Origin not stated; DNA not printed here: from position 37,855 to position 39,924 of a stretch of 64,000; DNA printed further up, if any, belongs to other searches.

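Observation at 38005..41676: Tandem paralogous Cas4/RecB-like nuclease + OB-fold fusion proteins: candidate undescribed DNA-end-processing or defence module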

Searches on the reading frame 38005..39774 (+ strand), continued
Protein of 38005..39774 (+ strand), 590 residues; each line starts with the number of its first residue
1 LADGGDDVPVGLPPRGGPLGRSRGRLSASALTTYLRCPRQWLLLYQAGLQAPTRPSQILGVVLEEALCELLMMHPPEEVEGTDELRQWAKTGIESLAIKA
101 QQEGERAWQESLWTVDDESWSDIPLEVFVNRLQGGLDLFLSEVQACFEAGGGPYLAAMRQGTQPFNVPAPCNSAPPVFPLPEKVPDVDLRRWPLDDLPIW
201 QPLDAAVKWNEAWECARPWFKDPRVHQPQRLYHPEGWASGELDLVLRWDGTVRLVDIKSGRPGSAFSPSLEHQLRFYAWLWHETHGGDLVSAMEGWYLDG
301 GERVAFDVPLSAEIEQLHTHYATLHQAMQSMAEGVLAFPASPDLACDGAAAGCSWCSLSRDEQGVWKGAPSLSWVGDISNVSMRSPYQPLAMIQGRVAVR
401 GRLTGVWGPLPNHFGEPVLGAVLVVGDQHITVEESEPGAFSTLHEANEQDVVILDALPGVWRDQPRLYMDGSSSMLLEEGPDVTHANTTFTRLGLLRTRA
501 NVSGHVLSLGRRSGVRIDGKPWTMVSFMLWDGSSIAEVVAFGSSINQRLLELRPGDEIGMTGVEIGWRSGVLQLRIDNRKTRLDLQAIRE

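Call 27: fold_search(model_id=the predicted structure, library=pdb)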
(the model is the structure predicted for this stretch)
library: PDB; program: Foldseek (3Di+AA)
matches with E <= 10: 899; with E <= 0.001: 99
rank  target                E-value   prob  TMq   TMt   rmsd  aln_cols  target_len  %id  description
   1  4gop_C                2.2e-09  1.00  0.13  0.18  15.5       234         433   16  Structure and Conformational Change of a Replication Protein A Heterotrimer Bound to ssDNA (released 2012-11-28)
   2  5yzw_B                2.6e-08  1.00  0.12  0.31  14.0       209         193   15  Crystal structure of p204 HINb domain (released 2018-12-19)
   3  8idx_A                1.0e-07  1.00  0.12  0.34  12.2       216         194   10  Structure of p205 HIN (released 2024-02-14)
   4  3b6y_A                1.1e-07  1.00  0.11  0.33  13.2       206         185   14  Crystal Structure of the Second HIN-200 Domain of Interferon-Inducible Protein 16 (released 2007-11-13)
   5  2oq0_C                1.1e-07  1.00  0.12  0.31  12.7       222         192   14  Crystal Structure of the First HIN-200 Domain of Interferon-Inducible Protein 16 (released 2007-02-27)
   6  8x70_A                1.2e-07  1.00  0.12  0.32  12.4       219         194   11  The Crystal Structure of IFI16 from Biortus. (released 2023-12-27)
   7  4jbm_B                1.3e-07  1.00  0.12  0.36  11.8       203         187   12  Structure of murine DNA binding protein bound with ds DNA (released 2013-06-26)
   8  3rn5_D                1.3e-07  1.00  0.12  0.30  12.2       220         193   13  Structural basis of cytosolic DNA recognition by innate immune receptors (released 2012-04-25)
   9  5yzp                  1.3e-07  1.00  0.12  0.30  13.4       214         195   14  Crystal structure of p204 HINa domain (released 2018-12-19)
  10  8x70_C                1.4e-07  1.00  0.12  0.31  12.5       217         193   12  The Crystal Structure of IFI16 from Biortus. (released 2023-12-27)
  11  4qgu_B                1.5e-07  1.00  0.12  0.30  13.5       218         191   11  protein domain complex with ssDNA (released 2015-06-17)
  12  5z7d_A                1.7e-07  1.00  0.11  0.16  15.0       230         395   15  p204HINab-dsDNA complex structure (released 2019-01-30)
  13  2oq0_D                1.7e-07  1.00  0.12  0.34  13.6       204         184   13  Crystal Structure of the First HIN-200 Domain of Interferon-Inducible Protein 16 (released 2007-02-27)
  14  3rnu_A                1.8e-07  1.00  0.12  0.32  12.8       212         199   15  Structural Basis of Cytosolic DNA Sensing by Innate Immune Receptors (released 2012-04-25)
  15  1jmc_A                1.9e-07  1.00  0.13  0.31  14.3       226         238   10  SINGLE STRANDED DNA-BINDING DOMAIN OF HUMAN REPLICATION PROTEIN A BOUND TO SINGLE STRANDED DNA, RPA70 SUBUNIT, RESIDUE (released 1997-10-16)
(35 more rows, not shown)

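Call 32: search_protein_representatives(alignment_id=A3)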
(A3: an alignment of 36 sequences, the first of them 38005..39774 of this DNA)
Query: 36 sequences, 613 profile positions. Proteins with E-value up to 0.001 (for the whole library): 524; up to 1e-10: 199; up to 1e-30: 76. The best 150 are listed.
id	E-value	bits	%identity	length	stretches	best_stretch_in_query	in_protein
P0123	7.7e-267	903.2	-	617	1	1-612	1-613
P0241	3.9e-201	686.2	-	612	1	1-608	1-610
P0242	2.7e-200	683.4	-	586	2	111-610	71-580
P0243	1.4e-185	634.9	-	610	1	1-610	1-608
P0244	1.1e-168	579.0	-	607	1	1-609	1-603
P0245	1.3e-152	526.0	-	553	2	223-611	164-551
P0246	2.2e-151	521.9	-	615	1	1-597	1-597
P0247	2.8e-144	498.4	-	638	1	1-610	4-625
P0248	1.6e-140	486.0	-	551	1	1-608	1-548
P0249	1.8e-140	485.8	-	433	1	166-606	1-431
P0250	2.9e-140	485.1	-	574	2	111-610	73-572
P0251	5.1e-139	481.0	-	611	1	1-607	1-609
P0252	3.4e-137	475.0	-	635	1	13-608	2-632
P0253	1.7e-136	472.7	-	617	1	1-587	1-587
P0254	1.1e-135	470.0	-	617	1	1-610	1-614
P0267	9.1e-106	371.2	-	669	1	26-611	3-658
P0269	4.7e-101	355.6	-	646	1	27-607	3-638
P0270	5.8e-98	345.4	-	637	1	37-391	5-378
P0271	4.1e-97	342.6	-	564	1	25-605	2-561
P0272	1.6e-90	320.8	-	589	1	51-606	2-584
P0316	2.9e-30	121.8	-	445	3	221-387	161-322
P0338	3.3e-26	108.4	-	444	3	224-389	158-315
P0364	1.7e-21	92.9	-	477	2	222-364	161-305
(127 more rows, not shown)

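Call 33: find_related_loci(query=A3, collection=genome_contigs, flank=6000)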
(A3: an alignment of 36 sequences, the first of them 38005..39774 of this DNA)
Query A3 (590 aa) in genome_contigs; peptide patterns used: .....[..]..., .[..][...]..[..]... (x = any residue, [..] = any of these).
502 stretches matched a pattern; 458 encode a relative of the query (tblastn E <= 1e-3); the best 80 are kept; 80 distinct loci.
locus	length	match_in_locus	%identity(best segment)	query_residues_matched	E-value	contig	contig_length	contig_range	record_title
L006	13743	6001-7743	70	4-584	0e+0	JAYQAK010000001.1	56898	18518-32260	MAG: Poseidonia sp. isolate 139585_S186_metabat_bins_sspec.tsv.121_sub NODE_391_length_56898_cov_6.716306, whole genome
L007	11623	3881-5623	70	4-584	0e+0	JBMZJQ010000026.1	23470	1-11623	MAG: Poseidonia sp. isolate ME_XS_2301_3_bin18 ME_XS_2301_3_bin18_25, whole genome shotgun sequence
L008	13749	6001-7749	66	4-588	0e+0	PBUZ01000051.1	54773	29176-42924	MAG: Methanobacteriota archaeon isolate RS440 62022, whole genome shotgun sequence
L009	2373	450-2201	65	4-589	0e+0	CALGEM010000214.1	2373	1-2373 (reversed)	MAG TPA_asm: uncultured euryarchaeote isolate ERR599053_bin.127_CONCOCT_v1.1_MAG genome assembly, contig: ERZ840905.8271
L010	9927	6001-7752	65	4-589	0e+0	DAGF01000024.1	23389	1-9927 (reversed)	MAG TPA_asm: Euryarchaeota archaeon UBA549 UBA549_contig_18056, whole genome shotgun sequence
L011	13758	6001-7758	66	5-590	0e+0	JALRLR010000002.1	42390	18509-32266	MAG: Poseidonia sp. isolate JJ.4 NODE_2_length_42390_cov_11.449436, whole genome shotgun sequence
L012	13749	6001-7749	65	5-589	0e+0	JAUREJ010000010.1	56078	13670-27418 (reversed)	MAG: Poseidonia sp. isolate SFB_3D_100_22 NODE_10_length_56078_cov_5.337262, whole genome shotgun sequence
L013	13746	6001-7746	65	1-584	0e+0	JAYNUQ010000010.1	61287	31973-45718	MAG: Candidatus Poseidoniales archaeon isolate 139536_S27_maxbin_bins.tsv.039 NODE_193_length_61287_cov_11.452084, whole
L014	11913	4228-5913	67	2-563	0e+0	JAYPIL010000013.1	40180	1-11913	MAG: Poseidonia sp. isolate 139577_S178_maxbin_bins.tsv.038 NODE_826_length_40180_cov_8.491489, whole genome shotgun seq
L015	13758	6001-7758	64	1-588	0e+0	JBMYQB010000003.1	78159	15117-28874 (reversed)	MAG: Poseidonia sp. isolate ME_XS_2305_bin_45 ME_XS_2305_bin_45_2, whole genome shotgun sequence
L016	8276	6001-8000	65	5-584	0e+0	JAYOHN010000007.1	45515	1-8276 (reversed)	MAG: Poseidonia sp. isolate 139549_S151_rosella_bins.tsv.060 NODE_632_length_45515_cov_7.612582, whole genome shotgun se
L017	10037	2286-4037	66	4-589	0e+0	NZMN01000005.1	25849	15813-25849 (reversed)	MAG: Methanobacteriota archaeon isolate IN1219 27409, whole genome shotgun sequence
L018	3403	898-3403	64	4-589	0e+0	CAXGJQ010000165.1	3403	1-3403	MAG TPA_asm: uncultured Candidatus Poseidoniales archaeon isolate ERR315856_concoct_3 genome assembly, contig: ERZ677869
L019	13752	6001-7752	64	4-589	0e+0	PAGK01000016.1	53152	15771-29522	MAG: Methanobacteriota archaeon isolate MED790 42103, whole genome shotgun sequence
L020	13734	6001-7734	64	5-584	0e+0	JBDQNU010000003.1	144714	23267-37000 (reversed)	MAG: Poseidonia sp. isolate SFB_27S_18Nov15_50_19 NODE_3_length_144714_cov_12.033864, whole genome shotgun sequence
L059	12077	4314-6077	52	6-586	0e+0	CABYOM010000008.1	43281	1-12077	uncultured Candidatus Poseidoniales archaeon isolate AG-333-I22 genome assembly, contig: AG-333-I22_NODE_8, whole genome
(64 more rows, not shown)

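Call 35: list_cluster_members(proteins=[P0267, P0269, P0270, P0271, P0272, P0316, P0338, P0364, P0247, P0252])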
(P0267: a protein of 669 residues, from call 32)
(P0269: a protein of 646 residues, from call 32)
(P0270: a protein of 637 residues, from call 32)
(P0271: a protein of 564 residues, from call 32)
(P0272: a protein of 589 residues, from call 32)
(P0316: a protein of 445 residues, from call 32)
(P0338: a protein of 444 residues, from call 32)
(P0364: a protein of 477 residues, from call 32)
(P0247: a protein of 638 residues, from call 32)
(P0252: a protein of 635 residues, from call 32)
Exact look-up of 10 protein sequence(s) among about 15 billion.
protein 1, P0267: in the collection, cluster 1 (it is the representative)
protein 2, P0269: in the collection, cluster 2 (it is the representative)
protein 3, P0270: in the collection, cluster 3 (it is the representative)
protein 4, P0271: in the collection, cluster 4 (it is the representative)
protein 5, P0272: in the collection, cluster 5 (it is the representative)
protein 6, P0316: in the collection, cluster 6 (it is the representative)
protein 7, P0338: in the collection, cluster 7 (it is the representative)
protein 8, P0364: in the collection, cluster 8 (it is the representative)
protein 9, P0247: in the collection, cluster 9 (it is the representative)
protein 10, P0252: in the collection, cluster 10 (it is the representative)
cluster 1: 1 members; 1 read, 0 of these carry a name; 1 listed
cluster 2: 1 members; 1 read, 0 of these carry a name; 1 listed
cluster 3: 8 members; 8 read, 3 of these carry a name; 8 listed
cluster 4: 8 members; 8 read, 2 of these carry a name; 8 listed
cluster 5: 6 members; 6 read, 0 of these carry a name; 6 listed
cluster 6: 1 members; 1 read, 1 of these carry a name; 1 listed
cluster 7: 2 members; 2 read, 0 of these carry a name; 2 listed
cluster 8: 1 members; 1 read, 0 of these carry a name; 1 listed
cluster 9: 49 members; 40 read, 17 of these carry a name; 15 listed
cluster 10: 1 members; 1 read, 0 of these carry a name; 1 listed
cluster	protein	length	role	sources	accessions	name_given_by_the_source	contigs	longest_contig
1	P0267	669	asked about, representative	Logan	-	-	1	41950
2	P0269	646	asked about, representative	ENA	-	-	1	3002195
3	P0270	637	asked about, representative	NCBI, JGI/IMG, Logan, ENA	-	-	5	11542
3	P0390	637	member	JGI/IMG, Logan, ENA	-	hypothetical protein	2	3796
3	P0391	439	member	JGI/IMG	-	hypothetical protein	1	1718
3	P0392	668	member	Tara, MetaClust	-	strand:- start:226 stop:2232 length:2007 start_codon:yes stop_codon:yes gene_type:complete | TARA_132_DCM_0.22-3_scaffold100020_1_gene84128 "" ""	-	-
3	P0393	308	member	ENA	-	-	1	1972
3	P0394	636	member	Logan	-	-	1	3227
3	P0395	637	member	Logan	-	-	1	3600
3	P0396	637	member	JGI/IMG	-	-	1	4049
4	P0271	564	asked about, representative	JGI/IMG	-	-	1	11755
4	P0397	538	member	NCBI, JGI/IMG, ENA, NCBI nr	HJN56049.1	MAG TPA: PD-(D/E)XK nuclease family protein [Candidatus Poseidoniales archaeon] | PD-(D/E)XK nuclease family protein [Candidatus Poseidoniales archaeon]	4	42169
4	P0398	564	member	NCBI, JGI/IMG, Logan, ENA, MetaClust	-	\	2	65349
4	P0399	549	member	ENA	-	-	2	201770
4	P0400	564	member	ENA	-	-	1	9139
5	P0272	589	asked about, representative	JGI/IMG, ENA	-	-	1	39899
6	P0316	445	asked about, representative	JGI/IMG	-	hypothetical protein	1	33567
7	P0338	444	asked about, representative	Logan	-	-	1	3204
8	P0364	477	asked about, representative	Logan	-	-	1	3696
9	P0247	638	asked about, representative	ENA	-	-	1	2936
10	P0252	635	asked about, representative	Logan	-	-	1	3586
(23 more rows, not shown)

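Call 37: find_encoding_contigs(protein=P0269, flank=10000, max_places=2)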
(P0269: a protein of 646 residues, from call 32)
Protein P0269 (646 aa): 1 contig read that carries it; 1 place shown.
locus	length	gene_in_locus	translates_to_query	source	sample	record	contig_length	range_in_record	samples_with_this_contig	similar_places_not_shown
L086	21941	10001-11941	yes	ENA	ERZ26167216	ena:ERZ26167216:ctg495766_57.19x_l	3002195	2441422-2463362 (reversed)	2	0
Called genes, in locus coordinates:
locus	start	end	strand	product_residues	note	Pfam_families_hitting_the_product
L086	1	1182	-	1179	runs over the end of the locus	PF13517:FG-GAP_3 (weak), PF18911:PKD_4 (faint), PF13517:FG-GAP_3 (weak), PF00801:PKD (faint), PF07593:UnbV_ASPIC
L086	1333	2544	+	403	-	PF08442:ATP-grasp_2, PF13549:ATP-grasp_5 (faint), PF24948:Citrate_synth_N, PF00549:Ligase_CoA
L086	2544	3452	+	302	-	PF02629:CoA_binding, PF13607:Succ_CoA_lig, PF00549:Ligase_CoA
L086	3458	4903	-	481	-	PF01266:DAO (faint), PF01593:Amino_oxidase, PF03486:HI0933_like (faint), PF12831:FAD_oxidored (weak), PF13450:NAD_binding_8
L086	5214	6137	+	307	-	-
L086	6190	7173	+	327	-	PF00494:SQS_PSY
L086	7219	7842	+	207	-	-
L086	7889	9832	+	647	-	PF04068:Fer4_RLI, PF00037:Fer4, PF12837:Fer4_6 (weak), PF02463:SMC_N (faint), PF00005:ABC_tran, PF03215:Rad17 (faint), PF13191:AAA_16 (faint), PF00005:ABC_tran, +2 more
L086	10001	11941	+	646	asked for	PF12705:PDDEXK_1 (faint)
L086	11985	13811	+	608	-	PF12705:PDDEXK_1, PF01336:tRNA_anti-codon (faint)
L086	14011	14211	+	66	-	-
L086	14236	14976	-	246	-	PF09754:PAC2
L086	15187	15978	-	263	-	PF00575:S1 (weak), PF07541:EIF_2_alpha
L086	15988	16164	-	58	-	PF01667:Ribosomal_S27e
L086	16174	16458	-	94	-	PF00935:Ribosomal_L44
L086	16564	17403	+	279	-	-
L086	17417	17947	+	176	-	-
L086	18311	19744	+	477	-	PF13522:GATase_6, PF13537:GATase_7, PF00156:Pribosyltran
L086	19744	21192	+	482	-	PF13522:GATase_6, PF13537:GATase_7, PF00156:Pribosyltran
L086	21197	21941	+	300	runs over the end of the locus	PF22025:ThiI_fer (weak), PF02926:THUMP (weak)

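Call 38: find_encoding_contigs(protein=P0316, flank=10000, max_places=2)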
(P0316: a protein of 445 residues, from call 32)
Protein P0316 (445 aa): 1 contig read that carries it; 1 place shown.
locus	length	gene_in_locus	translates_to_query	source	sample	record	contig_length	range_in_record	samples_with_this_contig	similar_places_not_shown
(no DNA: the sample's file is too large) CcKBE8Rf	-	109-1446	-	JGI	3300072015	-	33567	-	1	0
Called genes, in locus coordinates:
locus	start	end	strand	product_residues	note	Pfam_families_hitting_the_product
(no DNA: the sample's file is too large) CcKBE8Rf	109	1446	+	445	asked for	PF12705:PDDEXK_1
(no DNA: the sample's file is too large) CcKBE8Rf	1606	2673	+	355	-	-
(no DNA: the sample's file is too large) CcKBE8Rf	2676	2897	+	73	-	-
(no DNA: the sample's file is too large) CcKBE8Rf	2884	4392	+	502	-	PF00919:UPF0004, PF04055:Radical_SAM, PF18693:TRAM_2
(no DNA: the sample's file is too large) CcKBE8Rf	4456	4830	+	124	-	PF03899:ATP-synt_I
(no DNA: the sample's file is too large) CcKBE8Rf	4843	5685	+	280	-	PF00119:ATP-synt_A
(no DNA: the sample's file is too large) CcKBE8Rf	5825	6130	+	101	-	PF00137:ATP-synt_C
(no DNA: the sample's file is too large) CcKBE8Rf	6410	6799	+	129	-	-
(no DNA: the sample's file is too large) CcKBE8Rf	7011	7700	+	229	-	PF25213:HVO_A0261_N (faint), PF00027:cNMP_binding, PF13545:HTH_Crp_2, PF00325:Crp (weak)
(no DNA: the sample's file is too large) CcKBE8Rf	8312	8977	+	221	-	PF00005:ABC_tran, PF13304:AAA_21 (faint)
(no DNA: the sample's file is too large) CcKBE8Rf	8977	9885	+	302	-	PF18075:FtsX_ECD, PF02687:FtsX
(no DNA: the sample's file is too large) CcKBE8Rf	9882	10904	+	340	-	PF01551:Peptidase_M23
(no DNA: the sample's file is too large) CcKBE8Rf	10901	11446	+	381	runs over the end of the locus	PF00595:PDZ (weak), PF13180:PDZ_2 (weak), PF17820:PDZ_6, PF03572:Peptidase_S41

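Call 41: search_protein_families(library=pfam, proteins=[P0316, P0338, P0364, P0269, P0270, P0271], max_evalue=0.1)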
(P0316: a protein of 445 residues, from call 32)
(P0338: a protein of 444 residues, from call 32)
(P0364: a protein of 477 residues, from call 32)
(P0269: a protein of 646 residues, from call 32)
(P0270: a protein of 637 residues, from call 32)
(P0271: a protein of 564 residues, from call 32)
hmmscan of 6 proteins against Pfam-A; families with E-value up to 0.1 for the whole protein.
P0316 (445 aa): 1 family
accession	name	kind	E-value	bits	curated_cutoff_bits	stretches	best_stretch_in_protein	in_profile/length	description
PF12705.13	PDDEXK_1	-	1.9e-14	54.6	22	1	25-325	1-246/247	PD-(D/E)XK nuclease superfamily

P0338 (444 aa): 1 family
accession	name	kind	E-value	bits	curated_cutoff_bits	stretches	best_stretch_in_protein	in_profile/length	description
PF12705.13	PDDEXK_1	-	1.9e-13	51.4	22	1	20-320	2-247/247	PD-(D/E)XK nuclease superfamily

P0364 (477 aa): 1 family
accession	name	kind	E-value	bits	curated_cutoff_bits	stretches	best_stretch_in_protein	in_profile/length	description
PF12705.13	PDDEXK_1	-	1.1e-11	45.6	22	1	24-316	1-246/247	PD-(D/E)XK nuclease superfamily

P0269 (646 aa): 2 families
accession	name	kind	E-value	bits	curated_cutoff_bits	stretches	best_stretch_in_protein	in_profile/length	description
PF12705.13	PDDEXK_1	-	9.6e-08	32.7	22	1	247-397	126-246/247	PD-(D/E)XK nuclease superfamily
PF01336.31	tRNA_anti-codon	-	0.063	13.7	27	0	580-615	20-55/75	OB-fold nucleic acid binding domain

P0270 (637 aa): 1 family
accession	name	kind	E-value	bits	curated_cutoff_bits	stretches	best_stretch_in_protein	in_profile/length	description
PF12705.13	PDDEXK_1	-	2.1e-09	38.2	22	1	217-375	110-247/247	PD-(D/E)XK nuclease superfamily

P0271 (564 aa): 2 families
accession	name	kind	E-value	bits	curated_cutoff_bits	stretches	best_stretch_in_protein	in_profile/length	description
PF12705.13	PDDEXK_1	-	5.1e-10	40.2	22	1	222-356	124-246/247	PD-(D/E)XK nuclease superfamily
PF01336.31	tRNA_anti-codon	-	1.8e-05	25.1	27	1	499-555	13-69/75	OB-fold nucleic acid binding domain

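Call 46: fold_search(model_id=the predicted structure, library=viral)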
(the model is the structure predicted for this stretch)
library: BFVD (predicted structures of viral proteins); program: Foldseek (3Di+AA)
matches with E <= 10: 788; with E <= 0.001: 33
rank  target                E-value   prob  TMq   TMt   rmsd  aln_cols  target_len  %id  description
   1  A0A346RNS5            1.4e-07  1.00  0.13  0.17  21.2       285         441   13  Lef-3 [Cryptophlebia peltastica nucleopolyhedrovirus]
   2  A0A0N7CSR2            2.2e-07  1.00  0.11  0.15  22.4       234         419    9  LEF-3 [Buzura suppressaria nuclear polyhedrosis virus]
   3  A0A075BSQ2            6.8e-07  1.00  0.25  0.37  19.2       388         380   14  PD-(D/E)XK endonuclease-like domain-containing protein [Microcystis phage MaMV-DC]
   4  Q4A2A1                7.6e-07  1.00  0.14  0.18  19.3       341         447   10  Uncharacterized protein [Emiliania huxleyi virus 86 (isolate United Kingdom/English Channel/1999)]
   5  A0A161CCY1            2.7e-06  1.00  0.12  0.18  20.9       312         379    9  LEF-3 [Urbanus proteus nucleopolyhedrovirus]
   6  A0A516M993            3.0e-06  1.00  0.13  0.24  13.7       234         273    9  (no name in the UniProt tables at hand)
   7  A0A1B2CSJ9            5.4e-06  1.00  0.13  0.21  20.4       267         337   10  PlxyGVORF95 protein [Plutella xylostella granulovirus]
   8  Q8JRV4                5.7e-06  1.00  0.12  0.19  19.9       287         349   10  Late expression factor 3 [Phthorimaea operculella granulovirus]
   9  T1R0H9                7.1e-06  1.00  0.13  0.16  20.6       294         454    8  LEF-3 [Chrysodeixis chalcites nucleopolyhedrovirus]
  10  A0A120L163            8.3e-06  1.00  0.13  0.20  21.8       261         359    8  Uncharacterized protein [Cnaphalocrocis medinalis granulovirus]
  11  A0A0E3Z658            8.7e-06  1.00  0.13  0.11  21.0       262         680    9  Lef3 [Lambdina fiscellaria nucleopolyhedrovirus]
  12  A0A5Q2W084            3.1e-05  1.00  0.24  0.51   8.8       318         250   15  (no name in the UniProt tables at hand)
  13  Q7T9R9                3.1e-05  0.99  0.11  0.17  20.3       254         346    7  Lef-3 [Adoxophyes orana granulovirus]
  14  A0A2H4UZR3            3.3e-05  1.00  0.11  0.18  16.7       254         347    9  LEF-3 [Operophtera brumata nucleopolyhedrovirus]
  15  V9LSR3                3.9e-05  1.00  0.12  0.21  21.9       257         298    9  DekiORF86 (Fragment) [Dendrolimus kikuchii nucleopolyhedrovirus]
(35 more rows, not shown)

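Call 52: find_homologous_proteins(query=A5, max_evalue=0.001)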
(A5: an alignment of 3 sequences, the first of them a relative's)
Query A5 (3 sequences) (445 aa, profile of the alignment): 9 proteins with E <= 0.001 among 8000 candidates.
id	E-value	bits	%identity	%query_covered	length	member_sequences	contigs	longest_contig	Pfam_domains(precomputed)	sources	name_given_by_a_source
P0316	1.9e-231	787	100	100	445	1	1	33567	PF12705.14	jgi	jgi:hypothetical protein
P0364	1.2e-212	725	33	68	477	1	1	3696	PF12705.14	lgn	-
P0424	1.5e-147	510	36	87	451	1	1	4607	PF12705.14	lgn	-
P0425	2.3e-141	490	36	92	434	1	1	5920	PF12705.14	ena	-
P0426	1.1e-137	478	37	93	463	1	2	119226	PF12705.14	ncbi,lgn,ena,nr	ncbi:MAG: hypothetical protein EXS14_09145 [Planctomycetes bacterium]|nr:hypothetical protein [Planc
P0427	1.3e-137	478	36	93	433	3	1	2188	PF12705.14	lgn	-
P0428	5.1e-137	476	37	91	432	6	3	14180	PF12705.14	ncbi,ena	-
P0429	2.7e-136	473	36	87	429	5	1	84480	PF12705.14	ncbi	-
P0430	6.7e-136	472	35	88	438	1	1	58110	PF12705.14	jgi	jgi:hypothetical protein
